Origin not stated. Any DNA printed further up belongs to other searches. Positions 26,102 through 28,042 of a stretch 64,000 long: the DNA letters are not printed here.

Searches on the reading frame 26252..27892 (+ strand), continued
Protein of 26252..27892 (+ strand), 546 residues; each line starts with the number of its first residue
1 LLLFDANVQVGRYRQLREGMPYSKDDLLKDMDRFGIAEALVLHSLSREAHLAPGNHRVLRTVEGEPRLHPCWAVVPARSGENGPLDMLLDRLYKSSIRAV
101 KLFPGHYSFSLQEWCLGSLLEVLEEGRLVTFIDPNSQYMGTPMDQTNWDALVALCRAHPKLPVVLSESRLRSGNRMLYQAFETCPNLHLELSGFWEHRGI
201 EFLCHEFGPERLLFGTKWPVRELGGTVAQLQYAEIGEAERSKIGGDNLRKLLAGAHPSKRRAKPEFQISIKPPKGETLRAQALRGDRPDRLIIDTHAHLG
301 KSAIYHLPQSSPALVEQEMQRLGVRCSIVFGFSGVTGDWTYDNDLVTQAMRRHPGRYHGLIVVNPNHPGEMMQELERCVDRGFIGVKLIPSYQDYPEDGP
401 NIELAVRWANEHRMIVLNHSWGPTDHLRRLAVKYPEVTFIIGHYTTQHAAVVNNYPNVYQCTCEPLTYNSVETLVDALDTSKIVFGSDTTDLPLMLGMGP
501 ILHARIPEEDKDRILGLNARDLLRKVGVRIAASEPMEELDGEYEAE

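Call 17: find_encoding_contigs(protein=P0008, flank=6000, max_places=1)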
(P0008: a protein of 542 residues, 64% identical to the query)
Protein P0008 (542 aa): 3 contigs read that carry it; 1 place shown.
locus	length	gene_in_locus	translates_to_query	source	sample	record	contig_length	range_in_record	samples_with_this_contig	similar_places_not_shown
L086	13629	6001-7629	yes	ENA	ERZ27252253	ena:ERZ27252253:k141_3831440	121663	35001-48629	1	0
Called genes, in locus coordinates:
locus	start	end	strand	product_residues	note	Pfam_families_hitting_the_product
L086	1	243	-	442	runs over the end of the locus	PF16952:Gln-synt_N_2 (faint), PF03951:Gln-synt_N, PF00120:Gln-synt_C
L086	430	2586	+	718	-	PF13385:Laminin_G_3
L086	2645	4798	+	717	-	PF20581:DUF6785, PF20580:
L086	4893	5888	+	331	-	PF01408:GFO_IDH_MocA, PF22725:GFO_IDH_MocA_C3, PF02894:GFO_IDH_MocA_C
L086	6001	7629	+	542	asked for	PF04909:Amidohydro_2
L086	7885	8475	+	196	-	PF13489:Methyltransf_23, PF01209:Ubie_methyltran, PF01135:PCMT (weak), PF02353:CMAS (weak), PF13847:Methyltransf_31, PF08241:Methyltransf_11, PF08242:Methyltransf_12, PF13649:Methyltransf_25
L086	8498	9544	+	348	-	PF01408:GFO_IDH_MocA, PF02894:GFO_IDH_MocA_C, PF22725:GFO_IDH_MocA_C3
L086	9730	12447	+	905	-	PF00690:Cation_ATPase_N, PF00122:E1-E2_ATPase, PF00702:Hydrolase, PF13246:Cation_ATPase, PF12710:HAD (weak), PF00689:Cation_ATPase_C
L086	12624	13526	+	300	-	PF13353:Fer4_12, PF12797:Fer4_2 (faint), PF13237:Fer4_10 (faint), PF00037:Fer4 (weak), PF12837:Fer4_6 (faint), PF12838:Fer4_7 (weak), PF13187:Fer4_9 (weak), PF04055:Radical_SAM, +2 more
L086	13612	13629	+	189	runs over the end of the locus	-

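Call 18: find_encoding_contigs(protein=P0003, flank=6000, max_places=1)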
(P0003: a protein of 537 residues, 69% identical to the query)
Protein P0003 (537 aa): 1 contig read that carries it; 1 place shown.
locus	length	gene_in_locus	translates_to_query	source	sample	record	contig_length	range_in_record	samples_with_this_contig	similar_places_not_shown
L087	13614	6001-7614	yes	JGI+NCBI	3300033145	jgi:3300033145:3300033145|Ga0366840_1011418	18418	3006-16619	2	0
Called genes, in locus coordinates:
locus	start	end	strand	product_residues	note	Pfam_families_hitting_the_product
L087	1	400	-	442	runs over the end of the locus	PF03951:Gln-synt_N, PF00120:Gln-synt_C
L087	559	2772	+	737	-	PF13385:Laminin_G_3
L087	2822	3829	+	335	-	PF08240:ADH_N (weak), PF00107:ADH_zinc_N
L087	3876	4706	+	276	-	PF01370:Epimerase, PF07993:NAD_binding_4 (faint), PF16363:GDP_Man_Dehyd (weak)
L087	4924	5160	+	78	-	-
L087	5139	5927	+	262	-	PF01408:GFO_IDH_MocA (weak), PF22725:GFO_IDH_MocA_C3, PF02894:GFO_IDH_MocA_C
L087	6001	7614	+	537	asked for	PF04909:Amidohydro_2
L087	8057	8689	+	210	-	PF01209:Ubie_methyltran, PF13489:Methyltransf_23, PF00398:RrnaAD (weak), PF01135:PCMT, PF13847:Methyltransf_31, PF08241:Methyltransf_11, PF08242:Methyltransf_12, PF13649:Methyltransf_25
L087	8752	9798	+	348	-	PF01408:GFO_IDH_MocA, PF02894:GFO_IDH_MocA_C, PF22725:GFO_IDH_MocA_C3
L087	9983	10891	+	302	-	PF13353:Fer4_12, PF12797:Fer4_2 (faint), PF13237:Fer4_10 (weak), PF00037:Fer4 (weak), PF12837:Fer4_6 (faint), PF12838:Fer4_7 (weak), PF13187:Fer4_9 (weak), PF04055:Radical_SAM, +1 more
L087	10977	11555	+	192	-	-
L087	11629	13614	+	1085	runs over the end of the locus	PF25596:CPSase_L_D1, PF02786:CPSase_L_D2, PF02787:CPSase_L_D3, PF25596:CPSase_L_D1, PF02222:ATP-grasp, PF02786:CPSase_L_D2, PF15632:ATPgrasp_Ter, PF02142:MGS, +5 more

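Call 22: find_related_loci(query=A2, collection=metagenome_contigs, flank=4000)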
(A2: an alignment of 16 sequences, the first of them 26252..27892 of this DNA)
Query A2 (546 aa) in metagenome_contigs; peptide patterns used: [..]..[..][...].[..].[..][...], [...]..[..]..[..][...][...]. (x = any residue, [..] = any of these).
372 stretches matched a pattern; 187 encode a relative of the query (tblastn E <= 1e-3); the best 80 are kept; 80 distinct loci.
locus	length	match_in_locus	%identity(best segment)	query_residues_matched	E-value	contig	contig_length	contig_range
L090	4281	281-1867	64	1-528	0e+0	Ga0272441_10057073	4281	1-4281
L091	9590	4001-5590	63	1-528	0e+0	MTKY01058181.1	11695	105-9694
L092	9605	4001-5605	63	1-534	0e+0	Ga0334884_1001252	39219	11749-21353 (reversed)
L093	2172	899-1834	92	1-310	0e+0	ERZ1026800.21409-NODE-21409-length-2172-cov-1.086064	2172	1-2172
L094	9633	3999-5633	51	3-529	1e-176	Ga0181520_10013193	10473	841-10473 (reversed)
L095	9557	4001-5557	45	4-525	4e-146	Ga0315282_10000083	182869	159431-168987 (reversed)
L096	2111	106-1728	45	3-536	4e-155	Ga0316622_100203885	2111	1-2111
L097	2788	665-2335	45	3-532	9e-152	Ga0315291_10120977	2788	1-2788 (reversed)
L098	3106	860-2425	46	3-528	6e-150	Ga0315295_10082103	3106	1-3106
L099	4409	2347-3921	45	4-529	1e-145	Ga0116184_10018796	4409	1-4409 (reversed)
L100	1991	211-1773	43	3-525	7e-153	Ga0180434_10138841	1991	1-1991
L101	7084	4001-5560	46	3-525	7e-142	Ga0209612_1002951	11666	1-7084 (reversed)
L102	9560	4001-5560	45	3-525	9e-141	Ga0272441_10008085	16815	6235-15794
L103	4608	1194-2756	44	3-523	6e-143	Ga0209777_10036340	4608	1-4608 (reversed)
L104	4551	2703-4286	45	4-525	2e-141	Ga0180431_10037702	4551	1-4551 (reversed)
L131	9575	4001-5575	39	3-529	3e-126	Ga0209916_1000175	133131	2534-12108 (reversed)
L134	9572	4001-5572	38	3-528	1e-121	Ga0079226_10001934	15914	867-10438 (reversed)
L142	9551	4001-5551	37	3-525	2e-110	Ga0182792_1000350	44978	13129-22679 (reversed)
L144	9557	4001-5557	45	4-525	4e-147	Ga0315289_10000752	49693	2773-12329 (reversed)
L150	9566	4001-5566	41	3-525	5e-128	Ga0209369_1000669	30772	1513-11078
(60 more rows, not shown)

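Call 26: search_protein_families(library=pfam, proteins=[L019:1569-2906:+, L142:5658-6449:+, L019:643-1566:-, L092:5633-6709:+, L131:1620-3308:+, L021:3636-4154:+, L021:7587-10613:+, L144:5734-7656:+, L150:7666-8424:-, L134:5617-6936:+], max_evalue=0.001)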
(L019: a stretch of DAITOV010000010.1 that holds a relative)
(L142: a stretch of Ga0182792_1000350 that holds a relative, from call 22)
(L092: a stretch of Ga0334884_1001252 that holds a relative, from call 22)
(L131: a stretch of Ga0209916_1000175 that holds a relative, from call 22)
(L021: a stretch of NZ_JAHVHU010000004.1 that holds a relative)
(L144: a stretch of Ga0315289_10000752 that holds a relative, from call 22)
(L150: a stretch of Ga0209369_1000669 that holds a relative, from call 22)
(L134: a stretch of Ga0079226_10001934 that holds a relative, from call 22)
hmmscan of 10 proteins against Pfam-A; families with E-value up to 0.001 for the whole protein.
L019:1569-2906:+ (445 aa): 5 families
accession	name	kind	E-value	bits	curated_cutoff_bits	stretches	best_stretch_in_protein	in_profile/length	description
PF01041.23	DegT_DnrJ_EryC1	-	9.1e-72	242.7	19.8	1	84-362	27-303/360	DegT/DnrJ/EryC1/StrS aminotransferase family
PF01212.27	Beta_elim_lyase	-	2e-10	40.9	27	1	85-269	36-238/288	Beta-eliminating lyase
PF00266.25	Aminotran_5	-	2.2e-07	30.6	21.5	1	101-262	66-232/371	Aminotransferase class-V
PF00155.27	Aminotran_1_2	-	8.6e-06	25.6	19.7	1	88-169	49-141/361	Aminotransferase class I and II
PF01053.26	Cys_Met_Meta_PP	-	3.9e-05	22.8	27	1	86-227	57-197/381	Cys/Met metabolism PLP-dependent enzyme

L142:5658-6449:+ (263 aa): 1 family
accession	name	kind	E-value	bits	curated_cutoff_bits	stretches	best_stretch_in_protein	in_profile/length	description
PF01261.30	AP_endonuc_2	-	1.8e-40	139.7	31.1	1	23-245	1-238/249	Xylose isomerase-like TIM barrel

L019:643-1566:- (307 aa): 2 families
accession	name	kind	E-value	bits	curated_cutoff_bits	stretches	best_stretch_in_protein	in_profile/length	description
PF00165.29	HTH_AraC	-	3.7e-20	72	26.6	2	260-301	3-42/42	Bacterial regulatory helix-turn-helix proteins, AraC family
PF12833.13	HTH_18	-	9.3e-20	71.2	33.6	1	223-301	1-79/80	Helix-turn-helix domain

L092:5633-6709:+ (358 aa): 3 families
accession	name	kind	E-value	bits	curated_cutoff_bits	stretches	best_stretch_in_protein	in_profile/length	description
PF22725.1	GFO_IDH_MocA_C3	-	2.1e-30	105.7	27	1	143-263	2-123/124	GFO/IDH/MocA C-terminal domain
PF01408.29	GFO_IDH_MocA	-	1.6e-26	93.8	24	1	13-133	1-119/120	Oxidoreductase family, NAD-binding Rossmann fold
PF02894.22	GFO_IDH_MocA_C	-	1.4e-25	90.8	22.9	1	146-357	1-218/218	Oxidoreductase family, C-terminal alpha/beta domain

L131:1620-3308:+ (562 aa): 3 families
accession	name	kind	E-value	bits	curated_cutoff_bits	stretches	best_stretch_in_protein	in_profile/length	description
PF05199.19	GMC_oxred_C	-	5.1e-19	69.7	24.6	1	425-545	1-138/139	GMC oxidoreductase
PF00732.25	GMC_oxred_N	-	8.9e-13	49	23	1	97-335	15-216/218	GMC oxidoreductase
PF13450.12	NAD_binding_8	-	0.00052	20.7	21.9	0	11-41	1-31/68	NAD(P)-binding Rossmann-like domain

L021:3636-4154:+ (172 aa): 1 family
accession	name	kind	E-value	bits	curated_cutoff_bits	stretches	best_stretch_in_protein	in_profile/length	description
PF13618.11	Gluconate_2-dh3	-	9.1e-23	81.5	23.4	1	47-161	4-135/135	Gluconate 2-dehydrogenase subunit 3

L021:7587-10613:+ (1008 aa): 5 families
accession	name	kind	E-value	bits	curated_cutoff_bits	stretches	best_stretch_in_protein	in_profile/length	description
PF23500.1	DUF7133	-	7.8e-117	391.3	27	1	34-424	3-384/385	Domain of unknown function (DUF7133)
PF13646.12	HEAT_2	-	1.9e-15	57.4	27.7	1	444-496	35-87/88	HEAT repeats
PF00034.26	Cytochrom_C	-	4.4e-06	28.3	21.3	1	878-933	3-58/90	Cytochrome c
PF02985.28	HEAT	-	3.3e-05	24.2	23.5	0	506-525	4-23/31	HEAT repeat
PF13442.11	Cytochrome_CBB3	-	0.00041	21.1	27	0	878-908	5-30/68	Cytochrome C oxidase, cbb3-type, subunit III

L144:5734-7656:+ (640 aa): 2 families
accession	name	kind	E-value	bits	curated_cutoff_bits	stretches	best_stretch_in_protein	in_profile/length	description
PF20581.3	DUF6785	-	6.1e-96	322.4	25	1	2-505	1-498/498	Family of unknown function (DUF6785)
PF20580.3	DUF6784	-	2.6e-22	79.3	26.4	1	544-633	4-93/101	Domain of unknown function (DUF6784)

L150:7666-8424:- (252 aa): 4 families
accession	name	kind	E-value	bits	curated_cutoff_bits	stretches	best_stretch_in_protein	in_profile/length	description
PF13561.12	adh_short_C2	-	2.3e-54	184.9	27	1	17-243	5-236/236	Enoyl-(Acyl carrier protein) reductase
PF00106.31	adh_short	-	6.1e-41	140.5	26.6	1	10-191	2-191/195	short chain dehydrogenase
PF23441.1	SDR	-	8.6e-08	32.3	27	0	102-244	117-257/258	SDR-like rossmann domain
PF08659.16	KR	-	2.1e-06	28.2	22.6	1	12-140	4-140/180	KR domain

L134:5617-6936:+ (439 aa): 1 family
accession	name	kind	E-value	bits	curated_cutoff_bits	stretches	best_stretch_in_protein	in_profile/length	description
PF04734.18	Ceramidase_alk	-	5e-20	72.1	32.1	1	33-255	5-230/509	Neutral/alkaline non-lysosomal ceramidase, N-terminal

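Call 31: search_solved_structures(query=A1, max_evalue=0.01, show_alignments=2)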
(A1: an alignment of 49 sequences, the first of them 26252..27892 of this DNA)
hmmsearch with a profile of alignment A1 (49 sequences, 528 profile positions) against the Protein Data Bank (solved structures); distinct sequences matched with E-value up to 0.01: 38.
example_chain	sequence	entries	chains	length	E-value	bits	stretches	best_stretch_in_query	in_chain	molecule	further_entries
3s4t_A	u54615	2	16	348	6.9e-16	60.8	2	333-386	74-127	Amidohydrolase 2 | Gamma-resorcylate decarboxylase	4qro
3nur_A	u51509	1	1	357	8e-15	57.3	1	337-418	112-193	Amidohydrolase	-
3irs_A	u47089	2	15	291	1.2e-14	56.7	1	306-526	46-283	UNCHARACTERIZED PROTEIN BB4693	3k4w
2dvt_A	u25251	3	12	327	6.4e-14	54.3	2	337-384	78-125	Thermophilic reversible gamma-resorcylate decarboxylase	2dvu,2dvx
4inf_A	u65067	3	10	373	5.2e-13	51.3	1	336-418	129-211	METAL-DEPENDENT HYDROLASE | 5-Carboxyvanillate Decarboxylase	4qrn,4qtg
4qs5_A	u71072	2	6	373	7e-13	50.9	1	336-418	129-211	Ligw2 Decarboxylase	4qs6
6m53_A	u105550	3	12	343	8.7e-13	50.6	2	338-398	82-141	2,3-dihydroxybenzoate decarboxylase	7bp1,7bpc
7wkl_A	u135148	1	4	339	2.1e-12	49.3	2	339-398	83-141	Amidohydrolase 2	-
7wmb_A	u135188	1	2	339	3.8e-12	48.5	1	339-398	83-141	Amidohydrolase 2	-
7wkm_A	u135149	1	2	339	3.8e-12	48.5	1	339-398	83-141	Amidohydrolase 2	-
7wjr_A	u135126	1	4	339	3.8e-12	48.5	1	339-398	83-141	2,3-dihydroxybenzoate decarboxylase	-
7a19_A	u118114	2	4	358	4.5e-12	48.2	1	339-398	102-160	Amidohydrolase 2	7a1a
4icm_A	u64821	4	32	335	7.4e-12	47.5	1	329-441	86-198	5-carboxyvanillate decarboxylase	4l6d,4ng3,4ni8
3cjp_A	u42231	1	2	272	1.6e-11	46.4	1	149-262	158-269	Predicted amidohydrolase, dihydroorotase family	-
8yt2_A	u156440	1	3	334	2.3e-09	39.3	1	461-522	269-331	2-amino-3-carboxymuconate 6-semialdehyde decarboxylase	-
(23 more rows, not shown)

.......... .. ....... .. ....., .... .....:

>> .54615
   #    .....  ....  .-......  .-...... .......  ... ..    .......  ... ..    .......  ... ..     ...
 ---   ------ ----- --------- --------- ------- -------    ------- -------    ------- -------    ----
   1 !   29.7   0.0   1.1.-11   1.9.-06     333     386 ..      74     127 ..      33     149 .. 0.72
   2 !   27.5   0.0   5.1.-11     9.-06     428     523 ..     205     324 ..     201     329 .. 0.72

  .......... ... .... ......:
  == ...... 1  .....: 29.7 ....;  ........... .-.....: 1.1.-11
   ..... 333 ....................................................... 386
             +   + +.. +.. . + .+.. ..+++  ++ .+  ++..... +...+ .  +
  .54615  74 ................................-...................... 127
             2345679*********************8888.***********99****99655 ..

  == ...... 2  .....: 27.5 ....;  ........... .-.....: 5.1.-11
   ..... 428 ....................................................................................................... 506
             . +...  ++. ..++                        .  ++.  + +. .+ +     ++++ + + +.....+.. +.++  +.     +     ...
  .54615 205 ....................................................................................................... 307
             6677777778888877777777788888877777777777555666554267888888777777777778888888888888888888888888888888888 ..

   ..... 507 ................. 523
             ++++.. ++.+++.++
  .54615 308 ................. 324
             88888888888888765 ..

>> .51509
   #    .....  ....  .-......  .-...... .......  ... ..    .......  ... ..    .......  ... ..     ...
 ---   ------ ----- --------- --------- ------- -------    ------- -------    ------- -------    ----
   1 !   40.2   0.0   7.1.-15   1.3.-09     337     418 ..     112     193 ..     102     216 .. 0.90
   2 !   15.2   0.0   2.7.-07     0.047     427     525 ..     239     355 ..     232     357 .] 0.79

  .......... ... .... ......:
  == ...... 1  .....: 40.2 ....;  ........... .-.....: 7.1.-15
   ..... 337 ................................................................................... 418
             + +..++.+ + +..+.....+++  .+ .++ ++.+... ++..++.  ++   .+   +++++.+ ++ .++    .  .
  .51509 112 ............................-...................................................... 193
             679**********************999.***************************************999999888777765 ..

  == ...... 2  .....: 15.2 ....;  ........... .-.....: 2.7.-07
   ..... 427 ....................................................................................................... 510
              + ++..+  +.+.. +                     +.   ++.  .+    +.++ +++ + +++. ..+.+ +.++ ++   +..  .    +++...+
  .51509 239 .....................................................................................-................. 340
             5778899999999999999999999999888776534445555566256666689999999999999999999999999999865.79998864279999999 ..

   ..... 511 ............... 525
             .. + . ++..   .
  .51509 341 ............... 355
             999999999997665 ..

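Call 51: predict_structure(alignment_id=A1)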
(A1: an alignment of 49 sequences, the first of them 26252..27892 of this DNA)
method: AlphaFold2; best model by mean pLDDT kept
length: 546 residues; sequences in the alignment: 49
mean_pLDDT: 93.9   pTM: 0.92
mean pLDDT of the five models: 93.9, 93.7, 93.7, 93.5, 93.0
residues with pLDDT >= 90: 473; 70-90: 51; 50-70: 17; < 50: 5
segments of 3 or more residues with pLDDT < 50: 543-546
pLDDT, mean of each block of 10 residues (from residue 1): 94 89 97 97 95 97 96 89 93 97 95 93 98 90 91 98 96 92 98 94 97 97 96 97 97 91 73 92 95 97 89 97 98 92 98 98 98 98 98 96 99 97 98 99 97 99 94 98 97 96 98 98 96 58 45
secondary structure, 60 per line:
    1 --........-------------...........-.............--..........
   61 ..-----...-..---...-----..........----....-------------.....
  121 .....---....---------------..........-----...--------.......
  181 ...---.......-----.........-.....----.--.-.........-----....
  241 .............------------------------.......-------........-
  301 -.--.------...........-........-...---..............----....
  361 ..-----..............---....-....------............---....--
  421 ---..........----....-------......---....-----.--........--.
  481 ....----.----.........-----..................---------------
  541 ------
elements in order: E3-10 H24-34 E36-43 H44-48 H51-62 E68-70 H85-94 E99-102 H116-125 E129-132 H148-157 E163-165 H174-183 E187-190 H199-207 H223-231 H237-253 H278-284 E292-299 H312-322 E324-331 H339-352 E357-362 H368-381 E385-388 H390-393 H400-411 E415-418 H424-433 E438-441 H449-454 E458-461 H470-477 H494-502 H508-525
